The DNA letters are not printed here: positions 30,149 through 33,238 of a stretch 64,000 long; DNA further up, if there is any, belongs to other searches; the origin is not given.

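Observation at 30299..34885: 1528-aa three-part protein: complete ACSL-type adenylating enzyme, ~770 aa of unknown fold, and a C-terminal GNAT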

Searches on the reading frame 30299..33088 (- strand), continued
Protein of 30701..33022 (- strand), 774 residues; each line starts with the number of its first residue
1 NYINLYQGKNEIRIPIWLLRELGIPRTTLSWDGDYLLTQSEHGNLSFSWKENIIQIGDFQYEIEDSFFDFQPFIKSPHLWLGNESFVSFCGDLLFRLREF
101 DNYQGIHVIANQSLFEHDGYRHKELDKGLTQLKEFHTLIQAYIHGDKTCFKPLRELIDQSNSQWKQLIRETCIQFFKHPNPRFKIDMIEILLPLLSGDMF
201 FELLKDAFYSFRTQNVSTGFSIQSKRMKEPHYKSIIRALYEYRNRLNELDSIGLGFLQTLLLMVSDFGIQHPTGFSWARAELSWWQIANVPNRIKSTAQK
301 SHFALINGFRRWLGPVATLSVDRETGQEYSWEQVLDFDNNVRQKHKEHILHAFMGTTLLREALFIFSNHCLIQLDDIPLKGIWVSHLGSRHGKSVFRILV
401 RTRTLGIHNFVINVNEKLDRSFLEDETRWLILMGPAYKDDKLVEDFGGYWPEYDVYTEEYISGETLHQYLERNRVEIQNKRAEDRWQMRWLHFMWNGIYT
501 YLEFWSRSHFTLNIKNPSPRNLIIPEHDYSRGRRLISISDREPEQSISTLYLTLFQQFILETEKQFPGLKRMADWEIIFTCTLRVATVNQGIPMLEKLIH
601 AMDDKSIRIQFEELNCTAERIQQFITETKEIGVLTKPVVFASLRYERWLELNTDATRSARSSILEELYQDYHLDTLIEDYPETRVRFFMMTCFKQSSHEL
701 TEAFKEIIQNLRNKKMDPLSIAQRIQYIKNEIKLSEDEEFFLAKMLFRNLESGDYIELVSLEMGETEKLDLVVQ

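Call 48: find_encoding_contigs(protein=P0310, flank=8000, max_places=1)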
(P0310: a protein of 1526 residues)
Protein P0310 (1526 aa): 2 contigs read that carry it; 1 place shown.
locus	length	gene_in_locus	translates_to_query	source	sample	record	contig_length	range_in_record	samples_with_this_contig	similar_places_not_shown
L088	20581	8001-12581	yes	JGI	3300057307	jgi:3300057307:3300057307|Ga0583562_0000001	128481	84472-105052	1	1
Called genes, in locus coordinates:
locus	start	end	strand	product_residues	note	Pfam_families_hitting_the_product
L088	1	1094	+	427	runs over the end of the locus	PF03952:Enolase_N, PF00113:Enolase_C, PF13378:MR_MLE_C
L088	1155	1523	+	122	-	PF04977:DivIC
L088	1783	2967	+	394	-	PF07690:MFS_1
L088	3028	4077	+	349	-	PF01208:URO-D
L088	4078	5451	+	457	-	PF04055:Radical_SAM, PF06969:HemN_C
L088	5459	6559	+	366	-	PF00762:Ferrochelatase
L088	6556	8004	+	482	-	PF01266:DAO (weak), PF01593:Amino_oxidase, PF13450:NAD_binding_8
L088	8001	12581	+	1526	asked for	PF00501:AMP-binding, PF23562:AMP-binding_C_3, PF00583:Acetyltransf_1, PF13673:Acetyltransf_10, PF13508:Acetyltransf_7 (weak)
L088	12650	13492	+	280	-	PF03781:FGE-sulfatase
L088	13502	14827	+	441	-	PF00884:Sulfatase, PF01663:Phosphodiest (faint), PF16347:SGSH_C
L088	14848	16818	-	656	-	PF13231:PMT_2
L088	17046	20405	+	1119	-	PF08450:SGL (faint), PF21959:DUF6923 (faint), PF23748:Beta-prop_LRRK2 (faint), PF14021:TNT (faint), PF07494:Reg_prop (weak), PF07495:Y_Y_Y, PF07228:SpoIIE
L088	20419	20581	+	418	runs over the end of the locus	PF06738:ThrE, PF12821:ThrE_2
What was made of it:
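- In L088 it overlaps the end of a haem-biosynthesis operon (call 48).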

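Call 69: search_protein_families(library=ncbifam, proteins=[L087:6601-7905:+, L085:8802-10121:-], max_evalue=1e-20)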
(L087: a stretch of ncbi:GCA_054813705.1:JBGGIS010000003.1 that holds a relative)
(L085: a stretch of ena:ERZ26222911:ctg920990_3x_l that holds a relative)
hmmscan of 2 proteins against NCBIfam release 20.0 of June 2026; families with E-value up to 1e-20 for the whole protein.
L087:6601-7905:+ (434 aa): 15 families
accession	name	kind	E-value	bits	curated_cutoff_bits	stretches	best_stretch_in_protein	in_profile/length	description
NF007128.0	PRK09569.1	subfamily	5e-216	717.4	344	1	3-433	2-433/437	citrate (Si)-synthase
TIGR01793.1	cit_synth_euk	equivalog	1.6e-177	590.5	619.75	1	3-427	3-427/427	citrate (Si)-synthase, eukaryotic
TIGR01800.1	cit_synth_II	subfamily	2e-43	148.6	421.3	1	42-419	2-350/368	2-methylcitrate synthase/citrate synthase II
NF004126.0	PRK05614.1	equivalog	4.2e-41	140.8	505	1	47-406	53-398/430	citrate synthase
NF041157.1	Cit_synThplmales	equivalog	1.9e-40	139.1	590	1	38-422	3-361/377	citrate synthase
NF010639.0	PRK14036.1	equivalog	8.4e-38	130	502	1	39-402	6-344/379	citrate synthase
NF010636.0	PRK14033.1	equivalog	3.3e-37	128.2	479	1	39-419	9-360/376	bifunctional 2-methylcitrate synthase/citrate synthase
TIGR01798.1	cit_synth_I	equivalog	1.9e-36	125.7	485.15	1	42-407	35-387/412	citrate synthase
NF010635.0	PRK14032.1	subfamily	1e-35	123.2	426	1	57-402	63-414/448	citrate synthase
NF041301.1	Cit_synth_Halo_CitZ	equivalog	2.6e-35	122.2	550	1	42-407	8-350/379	citrate synthase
NF010640.0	PRK14037.1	subfamily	2.1e-33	115.8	504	1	38-409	3-349/377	citrate synthase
NF009004.0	PRK12349.1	equivalog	6.2e-33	114.1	508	1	41-408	9-349/372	citrate synthase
NF010638.0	PRK14035.1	equivalog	2.1e-31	109.1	572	1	86-406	41-342/372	citrate synthase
NF010637.0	PRK14034.1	equivalog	1.5e-30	106.4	594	1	87-407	41-342/372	citrate synthase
NF009006.1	PRK12351.1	equivalog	1.5e-27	96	550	1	85-411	44-351/376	bifunctional 2-methylcitrate synthase/citrate synthase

L085:8802-10121:- (439 aa): 15 families
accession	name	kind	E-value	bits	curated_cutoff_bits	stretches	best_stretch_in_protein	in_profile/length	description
TIGR01793.1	cit_synth_euk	equivalog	4.2e-197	655.1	619.75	1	6-429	3-426/427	citrate (Si)-synthase, eukaryotic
NF007128.0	PRK09569.1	subfamily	1.2e-187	623.9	344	1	6-435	2-432/437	citrate (Si)-synthase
TIGR01800.1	cit_synth_II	subfamily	2.3e-43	148.4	421.3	1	45-411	2-340/368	2-methylcitrate synthase/citrate synthase II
NF010635.0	PRK14032.1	subfamily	8.1e-40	136.7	426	1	55-407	59-416/448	citrate synthase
NF010636.0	PRK14033.1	equivalog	6.7e-39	133.8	479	1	45-423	12-361/376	bifunctional 2-methylcitrate synthase/citrate synthase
NF010639.0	PRK14036.1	equivalog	2.1e-37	128.7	502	1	44-408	8-347/379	citrate synthase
NF004126.0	PRK05614.1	equivalog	2e-36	125.4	505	1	57-409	60-398/430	citrate synthase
NF041301.1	Cit_synth_Halo_CitZ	equivalog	9.5e-35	120.3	550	1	45-410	8-350/379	citrate synthase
NF041157.1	Cit_synThplmales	equivalog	3.8e-32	111.8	590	1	45-410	7-346/377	citrate synthase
NF009006.1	PRK12351.1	equivalog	1.5e-31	109.1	550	1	61-413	26-350/376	bifunctional 2-methylcitrate synthase/citrate synthase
TIGR01798.1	cit_synth_I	equivalog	1.6e-31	109.4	485.15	1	56-408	46-385/412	citrate synthase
NF010638.0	PRK14035.1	equivalog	3.9e-31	108.2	572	1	45-410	7-343/372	citrate synthase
NF010637.0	PRK14034.1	equivalog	1.5e-29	103.1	594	1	47-410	5-342/372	citrate synthase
NF009004.0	PRK12349.1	equivalog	4e-27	95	508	1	45-410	10-348/372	citrate synthase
NF010640.0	PRK14037.1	subfamily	1.2e-25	90.3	504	1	45-410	7-347/377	citrate synthase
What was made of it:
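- Tried and rejected: NCBIfam places all six tested in citrate (Si)-synthase PRK09569, the eukaryote-like type, far above the cit_synth_II scores (call 69).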
